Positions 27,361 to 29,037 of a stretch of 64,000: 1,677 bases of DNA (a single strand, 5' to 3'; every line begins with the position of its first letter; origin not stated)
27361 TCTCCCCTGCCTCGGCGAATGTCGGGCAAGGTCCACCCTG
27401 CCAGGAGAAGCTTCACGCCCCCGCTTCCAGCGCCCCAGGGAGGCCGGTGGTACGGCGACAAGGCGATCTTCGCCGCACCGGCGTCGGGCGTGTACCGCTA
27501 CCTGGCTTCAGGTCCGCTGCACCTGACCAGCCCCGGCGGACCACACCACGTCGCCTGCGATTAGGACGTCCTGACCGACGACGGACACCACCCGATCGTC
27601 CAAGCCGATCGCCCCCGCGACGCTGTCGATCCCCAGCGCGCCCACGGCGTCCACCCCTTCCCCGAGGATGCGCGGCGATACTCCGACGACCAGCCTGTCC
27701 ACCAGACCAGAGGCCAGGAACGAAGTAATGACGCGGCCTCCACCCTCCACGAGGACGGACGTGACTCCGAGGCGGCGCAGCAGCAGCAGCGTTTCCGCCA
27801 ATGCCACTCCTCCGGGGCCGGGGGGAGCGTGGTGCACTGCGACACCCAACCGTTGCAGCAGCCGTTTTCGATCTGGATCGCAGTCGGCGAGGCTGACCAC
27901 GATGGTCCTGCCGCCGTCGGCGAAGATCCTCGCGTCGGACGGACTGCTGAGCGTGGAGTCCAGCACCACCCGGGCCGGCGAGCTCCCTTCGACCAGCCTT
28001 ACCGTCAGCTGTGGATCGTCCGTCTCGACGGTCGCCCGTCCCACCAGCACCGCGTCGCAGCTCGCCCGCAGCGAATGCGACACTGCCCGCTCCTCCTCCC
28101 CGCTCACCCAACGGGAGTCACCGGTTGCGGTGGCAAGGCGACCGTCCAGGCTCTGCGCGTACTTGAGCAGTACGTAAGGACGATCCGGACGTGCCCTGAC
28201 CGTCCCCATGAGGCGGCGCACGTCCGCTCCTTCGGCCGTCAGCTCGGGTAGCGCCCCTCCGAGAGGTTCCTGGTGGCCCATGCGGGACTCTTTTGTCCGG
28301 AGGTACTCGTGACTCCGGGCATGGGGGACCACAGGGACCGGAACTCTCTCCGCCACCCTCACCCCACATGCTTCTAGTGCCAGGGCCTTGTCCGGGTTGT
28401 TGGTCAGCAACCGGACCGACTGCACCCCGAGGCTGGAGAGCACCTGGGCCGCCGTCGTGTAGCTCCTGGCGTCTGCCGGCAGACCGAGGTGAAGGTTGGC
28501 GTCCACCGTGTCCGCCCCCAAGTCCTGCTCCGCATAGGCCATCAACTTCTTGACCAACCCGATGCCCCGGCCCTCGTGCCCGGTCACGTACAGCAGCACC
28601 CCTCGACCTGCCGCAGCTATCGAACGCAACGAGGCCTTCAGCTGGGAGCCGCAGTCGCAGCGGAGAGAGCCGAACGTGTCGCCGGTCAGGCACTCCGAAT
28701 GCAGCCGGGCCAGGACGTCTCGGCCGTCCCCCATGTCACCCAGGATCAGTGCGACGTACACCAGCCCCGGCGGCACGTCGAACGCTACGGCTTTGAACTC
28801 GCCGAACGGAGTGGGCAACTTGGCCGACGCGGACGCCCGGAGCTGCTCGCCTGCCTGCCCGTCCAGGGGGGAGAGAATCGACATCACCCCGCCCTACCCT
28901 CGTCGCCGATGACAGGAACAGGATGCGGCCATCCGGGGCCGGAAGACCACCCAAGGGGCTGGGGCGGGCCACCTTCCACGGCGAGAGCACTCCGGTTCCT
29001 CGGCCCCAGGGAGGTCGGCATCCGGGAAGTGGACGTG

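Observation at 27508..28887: Unusual fusion of GTP cyclohydrolase II with a RibD-type reductase domain (no deaminase, no RibB)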

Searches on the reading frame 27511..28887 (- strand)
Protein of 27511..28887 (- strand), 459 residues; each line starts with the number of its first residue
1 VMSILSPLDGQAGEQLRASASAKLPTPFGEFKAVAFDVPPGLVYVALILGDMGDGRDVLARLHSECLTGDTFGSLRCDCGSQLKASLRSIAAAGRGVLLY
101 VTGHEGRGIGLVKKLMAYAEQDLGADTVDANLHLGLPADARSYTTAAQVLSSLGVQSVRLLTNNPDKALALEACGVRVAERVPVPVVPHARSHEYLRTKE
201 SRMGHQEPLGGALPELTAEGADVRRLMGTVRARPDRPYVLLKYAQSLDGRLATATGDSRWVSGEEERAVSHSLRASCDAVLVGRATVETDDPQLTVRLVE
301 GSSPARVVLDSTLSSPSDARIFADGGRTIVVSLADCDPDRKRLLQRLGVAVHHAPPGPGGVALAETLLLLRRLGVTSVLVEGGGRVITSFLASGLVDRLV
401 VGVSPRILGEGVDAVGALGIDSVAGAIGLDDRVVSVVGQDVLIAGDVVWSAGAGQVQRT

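Call 5: search_protein_families(library=pfam, proteins=[window:27511-28887:-], max_evalue=0.01)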
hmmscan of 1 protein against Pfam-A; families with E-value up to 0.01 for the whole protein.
window:27511-28887:- (459 aa): 2 families
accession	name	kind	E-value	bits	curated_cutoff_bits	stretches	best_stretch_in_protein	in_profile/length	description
PF00925.25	GTP_cyclohydro2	-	4.3e-59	199.2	23.3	1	20-183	4-165/165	GTP cyclohydrolase II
PF01872.23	RibD_C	-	4.5e-46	157.6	24.1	1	237-442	1-196/197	RibD C-terminal domain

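Call 6: search_protein_families(library=ncbifam, proteins=[window:27511-28887:-], max_evalue=0.01)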
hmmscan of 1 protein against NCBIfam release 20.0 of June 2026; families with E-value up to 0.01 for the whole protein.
window:27511-28887:- (459 aa): 15 families
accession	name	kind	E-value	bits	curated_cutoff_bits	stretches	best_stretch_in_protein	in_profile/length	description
NF006803.0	PRK09311.1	equivalog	6.2e-81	272.3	569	1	14-206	210-403/417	bifunctional 3,4-dihydroxy-2-butanone-4-phosphate synthase/GTP cyclohydrolase II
NF001591.0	PRK00393.1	subfamily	2.7e-65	219.5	148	1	15-206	3-193/199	GTP cyclohydrolase II RibA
TIGR00505.1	ribA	equivalog_domain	2.5e-64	216.3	205.85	1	19-205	3-189/191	GTP cyclohydrolase II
NF006806.0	PRK09319.1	equivalog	2.9e-62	211.1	764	1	19-205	219-407/561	bifunctional 3,4-dihydroxy-2-butanone-4-phosphate synthase/GTP cyclohydrolase II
NF006805.0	PRK09318.1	equivalog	2.4e-54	184.8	486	1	16-207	192-380/387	bifunctional 3,4-dihydroxy-2-butanone-4-phosphate synthase/GTP cyclohydrolase II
NF006456.0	PRK08815.1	equivalog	4.3e-52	177.6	464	1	45-206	204-364/376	GTP cyclohydrolase II RibA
TIGR00227.1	ribD_Cterm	domain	2.1e-50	171.2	150.15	1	236-444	2-213/216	riboflavin-specific deaminase C-terminal domain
TIGR00326.1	eubact_ribD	equivalog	1.4e-39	136.3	156.35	1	231-442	135-341/343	bifunctional diaminohydroxyphosphoribosylaminopyrimidine deaminase/5-amino-6-(5-phosphoribosylamino)uracil reductase RibD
TIGR01508.1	rib_reduct_arch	equivalog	2.3e-38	131.5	186.45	1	237-414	1-175/210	2,5-diamino-6-(ribosylamino)-4(3H)-pyrimidinone 5'-phosphate reductase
NF008052.0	PRK10786.1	equivalog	1.5e-26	93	500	1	231-442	141-361/367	bifunctional diaminohydroxyphosphoribosylaminopyrimidine deaminase/5-amino-6-(5-phosphoribosylamino)uracil reductase RibD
NF010664.0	PRK14059.1-2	equivalog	2.5e-12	47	226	1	238-413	38-223/257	pyrimidine reductase family protein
NF010626.1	PRK14019.1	equivalog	2.6e-11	43.1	513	1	20-180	209-359/364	bifunctional 3,4-dihydroxy-2-butanone-4-phosphate synthase/GTP cyclohydrolase II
NF010663.0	PRK14059.1-1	equivalog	1.7e-10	40.6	184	1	245-410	36-213/253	pyrimidine reductase family protein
NF005536.0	PRK07198.1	equivalog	8.5e-09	34.7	403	1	57-185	239-377/419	GTP cyclohydrolase II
NF010665.0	PRK14059.1-4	equivalog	7.7e-08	31.9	274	1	238-410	42-224/260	pyrimidine reductase family protein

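Call 12: find_homologous_proteins(query=window:27511-28887:-, max_evalue=1e-10)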
Query window:27511-28887:- (459 aa): 7999 proteins with E <= 1e-10 among 8000 candidates; the best 120 are listed.
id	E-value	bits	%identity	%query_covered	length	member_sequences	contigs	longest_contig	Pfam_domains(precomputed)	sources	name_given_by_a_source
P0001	4.2e-291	983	100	100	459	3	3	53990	PF00925.26,PF01872.23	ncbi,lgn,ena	-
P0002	2.7e-206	704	75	98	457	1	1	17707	PF00925.26,PF01872.23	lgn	-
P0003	2.8e-156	539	58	94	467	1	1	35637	PF00925.26,PF01872.23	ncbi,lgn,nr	ncbi:MAG: GTP cyclohydrolase II RibA [Actinomycetota bacterium]|nr:GTP cyclohydrolase II RibA [Actin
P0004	3.1e-156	539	60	95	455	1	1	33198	PF00925.26,PF01872.23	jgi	jgi:GTP cyclohydrolase II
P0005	3.2e-156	539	59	96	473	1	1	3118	PF00925.26,PF01872.23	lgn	-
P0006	2.6e-154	532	58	94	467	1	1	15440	PF00925.26,PF01872.23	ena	-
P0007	5.2e-153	528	61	94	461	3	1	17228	PF00925.26,PF01872.23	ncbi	-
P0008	7.0e-153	527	61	94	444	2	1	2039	PF00925.26,PF01872.23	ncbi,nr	ncbi:MAG: GTP cyclohydrolase II RibA [Actinomycetota bacterium]|nr:GTP cyclohydrolase II RibA [Actin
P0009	2.6e-152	526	57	96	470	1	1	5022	PF00925.26,PF01872.23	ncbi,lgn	-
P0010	2.6e-152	526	58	95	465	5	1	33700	PF00925.26,PF01872.23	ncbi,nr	ncbi:MAG: riboflavin-specific deaminase-like protein [Blastococcus sp.]|nr:riboflavin-specific deami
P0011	2.8e-152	526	58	96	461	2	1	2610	PF00925.26,PF01872.23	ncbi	ncbi:MAG: GTP cyclohydrolase II [Frankiaceae bacterium]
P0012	3.4e-152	525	59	92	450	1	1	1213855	PF00925.26,PF01872.23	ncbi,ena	-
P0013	1.4e-151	523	59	97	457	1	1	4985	PF00925.26,PF01872.23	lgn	-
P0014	1.5e-151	523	59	95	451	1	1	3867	PF00925.26,PF01872.23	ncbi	-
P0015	1.9e-151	523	59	95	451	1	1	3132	PF00925.26,PF01872.23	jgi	jgi:3,4-dihydroxy 2-butanone 4-phosphate synthase/GTP cyclohydrolase II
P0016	2.2e-151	523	60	92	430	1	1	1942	PF00925.26,PF01872.23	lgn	-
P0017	6.0e-151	521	58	95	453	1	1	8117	PF00925.26,PF01872.23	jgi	jgi:GTP cyclohydrolase II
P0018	6.0e-151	521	58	96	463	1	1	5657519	PF00925.26,PF01872.23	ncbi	ncbi:GTP cyclohydrolase II RibA [Geodermatophilus sp. URMC 64]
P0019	7.6e-151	521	58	96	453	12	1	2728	PF00925.26,PF01872.23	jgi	jgi:GTP cyclohydrolase II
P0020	9.3e-151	520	58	95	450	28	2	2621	PF00925.26,PF01872.23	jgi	jgi:3,4-dihydroxy 2-butanone 4-phosphate synthase/GTP cyclohydrolase II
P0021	1.3e-150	520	59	96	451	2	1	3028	PF00925.26,PF01872.23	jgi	jgi:GTP cyclohydrolase II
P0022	2.8e-150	519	57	93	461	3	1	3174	PF00925.26,PF01872.23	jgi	jgi:GTP cyclohydrolase II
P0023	2.8e-150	519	60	94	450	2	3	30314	PF00925.26,PF01872.23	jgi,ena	-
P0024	3.5e-150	519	57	96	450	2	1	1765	PF00925.26,PF01872.23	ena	-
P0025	4.2e-150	518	61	92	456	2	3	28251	PF00925.26,PF01872.23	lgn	-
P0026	7.1e-150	518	57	99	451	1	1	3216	PF00925.26,PF01872.23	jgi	jgi:GTP cyclohydrolase II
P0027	7.6e-150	517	58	95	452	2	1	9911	PF00925.26,PF01872.23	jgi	-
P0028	8.7e-150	517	59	94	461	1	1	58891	PF00925.26,PF01872.23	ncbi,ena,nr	ncbi:MAG TPA: GTP cyclohydrolase II RibA [Modestobacter sp.]|nr:GTP cyclohydrolase II RibA [Modestob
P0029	1.3e-149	517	56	97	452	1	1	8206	PF00925.26,PF01872.23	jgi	jgi:GTP cyclohydrolase II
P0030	1.6e-149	516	57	96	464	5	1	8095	PF00925.26,PF01872.23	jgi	jgi:GTP cyclohydrolase II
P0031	1.9e-149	516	57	95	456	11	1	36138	PF00925.26,PF01872.23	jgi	jgi:3,4-dihydroxy 2-butanone 4-phosphate synthase/GTP cyclohydrolase II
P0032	2.4e-149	516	57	96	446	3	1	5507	PF00925.26,PF01872.23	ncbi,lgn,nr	ncbi:MAG TPA: GTP cyclohydrolase II RibA [Mycobacteriales bacterium]|nr:GTP cyclohydrolase II RibA [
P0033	2.4e-149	516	58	95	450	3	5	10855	PF00925.26,PF01872.23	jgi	jgi:GTP cyclohydrolase II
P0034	2.6e-149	516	56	94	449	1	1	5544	PF00925.26,PF01872.23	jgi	jgi:GTP cyclohydrolase II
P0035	3.1e-149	515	59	94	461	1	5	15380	PF00925.26,PF01872.23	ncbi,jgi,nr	ncbi:MAG: riboflavin-specific deaminase-like protein [Modestobacter sp.]|jgi:GTP cyclohydrolase II|n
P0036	4.3e-149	515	59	93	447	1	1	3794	PF00925.26,PF01872.23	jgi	jgi:GTP cyclohydrolase II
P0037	5.0e-149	515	59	95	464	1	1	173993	PF00925.26,PF01872.23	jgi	jgi:GTP cyclohydrolase II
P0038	5.1e-149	515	59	93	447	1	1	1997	PF00925.26,PF01872.23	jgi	jgi:GTP cyclohydrolase II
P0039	5.8e-149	515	57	95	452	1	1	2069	PF00925.26,PF01872.23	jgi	jgi:GTP cyclohydrolase II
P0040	5.9e-149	515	60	94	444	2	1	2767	PF00925.26,PF01872.23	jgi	jgi:GTP cyclohydrolase II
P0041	6.1e-149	515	59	93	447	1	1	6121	PF00925.26,PF01872.23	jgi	jgi:GTP cyclohydrolase II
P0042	6.5e-149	514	57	95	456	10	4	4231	PF00925.26,PF01872.23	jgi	jgi:GTP cyclohydrolase II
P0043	6.7e-149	514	57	95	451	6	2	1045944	PF00925.26,PF01872.23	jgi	jgi:3,4-dihydroxy 2-butanone 4-phosphate synthase/GTP cyclohydrolase II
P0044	6.8e-149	514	59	93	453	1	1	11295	PF00925.26,PF01872.23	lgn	-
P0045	9.9e-149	514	58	96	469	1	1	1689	PF00925.26,PF01872.23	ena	-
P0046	1.0e-148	514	60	92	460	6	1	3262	PF00925.26,PF01872.23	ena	-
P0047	1.0e-148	514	59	93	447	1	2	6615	PF00925.26,PF01872.23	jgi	jgi:GTP cyclohydrolase II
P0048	1.2e-148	514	59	93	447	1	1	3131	PF00925.26,PF01872.23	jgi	jgi:GTP cyclohydrolase II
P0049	1.3e-148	513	59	94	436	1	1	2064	PF00925.26,PF01872.23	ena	-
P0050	1.4e-148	513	59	94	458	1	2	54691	PF00925.26,PF01872.23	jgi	jgi:3,4-dihydroxy 2-butanone 4-phosphate synthase/GTP cyclohydrolase II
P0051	1.6e-148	513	57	96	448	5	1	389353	PF00925.26,PF01872.23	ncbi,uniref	ncbi:GTP cyclohydrolase II [Blastococcus jejuensis]|uniref:GTP cyclohydrolase-2 n=1 Tax=Blastococcus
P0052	1.6e-148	513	58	94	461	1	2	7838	PF00925.26,PF01872.23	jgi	jgi:GTP cyclohydrolase II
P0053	1.8e-148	513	59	93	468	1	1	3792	PF00925.26,PF01872.23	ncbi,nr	ncbi:MAG: GTP cyclohydrolase II [Actinobacteria bacterium]|nr:GTP cyclohydrolase II [Actinomycetota 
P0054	2.3e-148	513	57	94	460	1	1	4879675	PF00925.26,PF01872.23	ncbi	ncbi:GTP cyclohydrolase II [Modestobacter sp. URMC 112]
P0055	2.4e-148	513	56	97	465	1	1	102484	PF00925.26,PF01872.23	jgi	-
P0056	2.6e-148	512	60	93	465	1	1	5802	PF00925.26,PF01872.23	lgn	-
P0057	2.7e-148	512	57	93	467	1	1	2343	PF00925.26,PF01872.23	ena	-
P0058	3.3e-148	512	59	95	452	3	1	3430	PF00925.26,PF01872.23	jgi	jgi:GTP cyclohydrolase II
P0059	3.4e-148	512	58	95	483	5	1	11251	PF00925.26,PF01872.23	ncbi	-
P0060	3.5e-148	512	58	95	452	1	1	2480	PF00925.26,PF01872.23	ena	-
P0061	4.0e-148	512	57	94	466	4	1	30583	PF00925.26,PF01872.23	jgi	-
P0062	4.0e-148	512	58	94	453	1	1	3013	PF00925.26,PF01872.23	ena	-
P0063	4.1e-148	512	59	93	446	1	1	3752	PF00925.26,PF01872.23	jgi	jgi:3,4-dihydroxy 2-butanone 4-phosphate synthase/GTP cyclohydrolase II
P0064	4.2e-148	512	57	97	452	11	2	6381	PF00925.26,PF01872.23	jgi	jgi:GTP cyclohydrolase II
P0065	4.5e-148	512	59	95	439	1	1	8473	PF00925.26,PF01872.23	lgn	-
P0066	4.6e-148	512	58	94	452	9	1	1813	PF00925.26,PF01872.23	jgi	jgi:3,4-dihydroxy 2-butanone 4-phosphate synthase/GTP cyclohydrolase II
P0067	5.2e-148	511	57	93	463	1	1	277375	PF00925.26,PF01872.23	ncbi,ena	-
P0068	5.3e-148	511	59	95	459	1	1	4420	PF00925.26,PF01872.23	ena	-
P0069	5.7e-148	511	58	95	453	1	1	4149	PF00925.26,PF01872.23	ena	-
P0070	6.0e-148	511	57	94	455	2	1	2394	PF00925.26,PF01872.23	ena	-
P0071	6.0e-148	511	59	93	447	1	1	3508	PF00925.26,PF01872.23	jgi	jgi:GTP cyclohydrolase II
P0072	6.2e-148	511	59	93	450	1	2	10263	PF00925.26,PF01872.23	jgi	jgi:GTP cyclohydrolase II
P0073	6.3e-148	511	57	95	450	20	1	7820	PF00925.26,PF01872.23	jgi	jgi:GTP cyclohydrolase II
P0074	6.6e-148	511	57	95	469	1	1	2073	PF00925.26,PF01872.23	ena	-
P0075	7.2e-148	511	57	93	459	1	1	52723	PF00925.26,PF01872.23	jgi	jgi:GTP cyclohydrolase II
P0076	7.7e-148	511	57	94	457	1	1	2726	PF00925.26,PF01872.23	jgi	jgi:3,4-dihydroxy 2-butanone 4-phosphate synthase/GTP cyclohydrolase II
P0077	7.9e-148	511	61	94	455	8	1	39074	PF00925.26,PF01872.23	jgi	-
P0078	8.1e-148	511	58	95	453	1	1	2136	PF00925.26,PF01872.23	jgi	jgi:3,4-dihydroxy 2-butanone 4-phosphate synthase/GTP cyclohydrolase II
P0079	8.5e-148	511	58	93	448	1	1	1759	PF00925.26,PF01872.23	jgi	jgi:GTP cyclohydrolase II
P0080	8.8e-148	511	59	93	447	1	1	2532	PF00925.26,PF01872.23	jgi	jgi:GTP cyclohydrolase II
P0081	8.8e-148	511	58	95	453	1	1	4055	PF00925.26,PF01872.23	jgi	jgi:GTP cyclohydrolase II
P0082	9.5e-148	511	57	95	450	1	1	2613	PF00925.26,PF01872.23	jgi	jgi:GTP cyclohydrolase II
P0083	9.9e-148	511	59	94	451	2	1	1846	PF00925.26,PF01872.23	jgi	jgi:GTP cyclohydrolase II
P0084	1.0e-147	510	57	94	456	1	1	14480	PF00925.26,PF01872.23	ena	-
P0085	1.0e-147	510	58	93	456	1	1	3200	PF00925.26,PF01872.23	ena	-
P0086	1.1e-147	510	59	93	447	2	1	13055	PF00925.26,PF01872.23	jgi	jgi:GTP cyclohydrolase II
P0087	1.4e-147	510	58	95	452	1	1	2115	PF00925.26,PF01872.23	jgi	jgi:GTP cyclohydrolase II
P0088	1.4e-147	510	58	93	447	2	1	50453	PF00925.26,PF01872.23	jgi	jgi:3,4-dihydroxy 2-butanone 4-phosphate synthase/GTP cyclohydrolase II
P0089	1.5e-147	510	58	95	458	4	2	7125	PF00925.26,PF01872.23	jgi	jgi:3,4-dihydroxy 2-butanone 4-phosphate synthase/GTP cyclohydrolase II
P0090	1.5e-147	510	58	93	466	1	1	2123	PF00925.26,PF01872.23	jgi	jgi:3,4-dihydroxy 2-butanone 4-phosphate synthase/GTP cyclohydrolase II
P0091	1.9e-147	510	58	94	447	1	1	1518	PF00925.26,PF01872.23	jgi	jgi:3,4-dihydroxy 2-butanone 4-phosphate synthase/GTP cyclohydrolase II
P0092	2.1e-147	509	57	94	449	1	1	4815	PF00925.26,PF01872.23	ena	-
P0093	2.1e-147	509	59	93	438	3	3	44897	PF00925.26,PF01872.23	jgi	jgi:3,4-dihydroxy 2-butanone 4-phosphate synthase/GTP cyclohydrolase II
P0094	2.2e-147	509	56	94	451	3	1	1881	PF00925.26,PF01872.23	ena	-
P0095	2.3e-147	509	56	97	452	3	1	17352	PF00925.26,PF01872.23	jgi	jgi:GTP cyclohydrolase II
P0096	2.4e-147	509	57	94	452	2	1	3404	PF00925.26,PF01872.23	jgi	jgi:GTP cyclohydrolase II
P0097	2.7e-147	509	56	97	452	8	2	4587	PF00925.26,PF01872.23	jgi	jgi:GTP cyclohydrolase II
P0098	2.8e-147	509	58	95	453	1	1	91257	PF00925.26,PF01872.23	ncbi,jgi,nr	ncbi:MAG: riboflavin-specific deaminase-like protein [Blastococcus sp.]|jgi:GTP cyclohydrolase II|nr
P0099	2.9e-147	509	56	94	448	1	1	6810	PF00925.26,PF01872.23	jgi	jgi:3,4-dihydroxy 2-butanone 4-phosphate synthase/GTP cyclohydrolase II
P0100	3.0e-147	509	58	93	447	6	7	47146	PF00925.26,PF01872.23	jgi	jgi:GTP cyclohydrolase II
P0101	3.4e-147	509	58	95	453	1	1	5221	PF00925.26,PF01872.23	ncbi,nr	ncbi:MAG: riboflavin-specific deaminase-like protein [Modestobacter sp.]|nr:riboflavin-specific deam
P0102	3.4e-147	509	58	94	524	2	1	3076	PF00925.26,PF01872.23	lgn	-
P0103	3.6e-147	509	59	93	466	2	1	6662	PF00925.26,PF01872.23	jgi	jgi:GTP cyclohydrolase II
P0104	3.6e-147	509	58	94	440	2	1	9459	PF00925.26,PF01872.23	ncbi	-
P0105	3.7e-147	509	59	92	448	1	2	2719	PF00925.26,PF01872.23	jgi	jgi:GTP cyclohydrolase II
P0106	3.7e-147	509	58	95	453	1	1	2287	PF00925.26,PF01872.23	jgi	jgi:GTP cyclohydrolase II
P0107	3.8e-147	509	59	92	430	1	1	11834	PF00925.26,PF01872.23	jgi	jgi:GTP cyclohydrolase II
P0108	3.8e-147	509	60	95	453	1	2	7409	PF00925.26,PF01872.23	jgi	jgi:3,4-dihydroxy 2-butanone 4-phosphate synthase/GTP cyclohydrolase II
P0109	3.9e-147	509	57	95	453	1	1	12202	PF00925.26,PF01872.23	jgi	jgi:3,4-dihydroxy 2-butanone 4-phosphate synthase/GTP cyclohydrolase II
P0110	4.3e-147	508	58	94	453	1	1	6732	PF00925.26,PF01872.23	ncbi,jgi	jgi:3,4-dihydroxy 2-butanone 4-phosphate synthase/GTP cyclohydrolase II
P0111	4.7e-147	508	56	97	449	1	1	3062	PF00925.26,PF01872.23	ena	-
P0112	4.7e-147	508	59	94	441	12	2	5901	PF00925.26,PF01872.23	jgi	jgi:GTP cyclohydrolase II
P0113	4.9e-147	508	58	94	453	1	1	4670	PF00925.26,PF01872.23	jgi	jgi:GTP cyclohydrolase II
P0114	5.1e-147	508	57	95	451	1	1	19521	PF00925.26,PF01872.23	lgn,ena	-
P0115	5.1e-147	508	58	95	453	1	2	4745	PF00925.26,PF01872.23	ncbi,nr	ncbi:MAG: riboflavin-specific deaminase-like protein [Modestobacter sp.]|nr:riboflavin-specific deam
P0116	5.4e-147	508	56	94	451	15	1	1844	PF00925.26,PF01872.23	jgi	jgi:GTP cyclohydrolase II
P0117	5.7e-147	508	58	95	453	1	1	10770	PF00925.26,PF01872.23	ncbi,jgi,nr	ncbi:MAG: riboflavin-specific deaminase-like protein [Modestobacter sp.]|jgi:GTP cyclohydrolase II|n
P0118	6.0e-147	508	56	97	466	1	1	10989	PF00925.26,PF01872.23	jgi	jgi:3,4-dihydroxy 2-butanone 4-phosphate synthase/GTP cyclohydrolase II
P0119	6.5e-147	508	56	96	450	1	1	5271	PF00925.26,PF01872.23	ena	-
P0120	7.1e-147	508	57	95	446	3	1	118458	PF00925.26,PF01872.23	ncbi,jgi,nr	ncbi:MAG: riboflavin-specific deaminase-like protein [Blastococcus sp.]|jgi:GTP cyclohydrolase II|nr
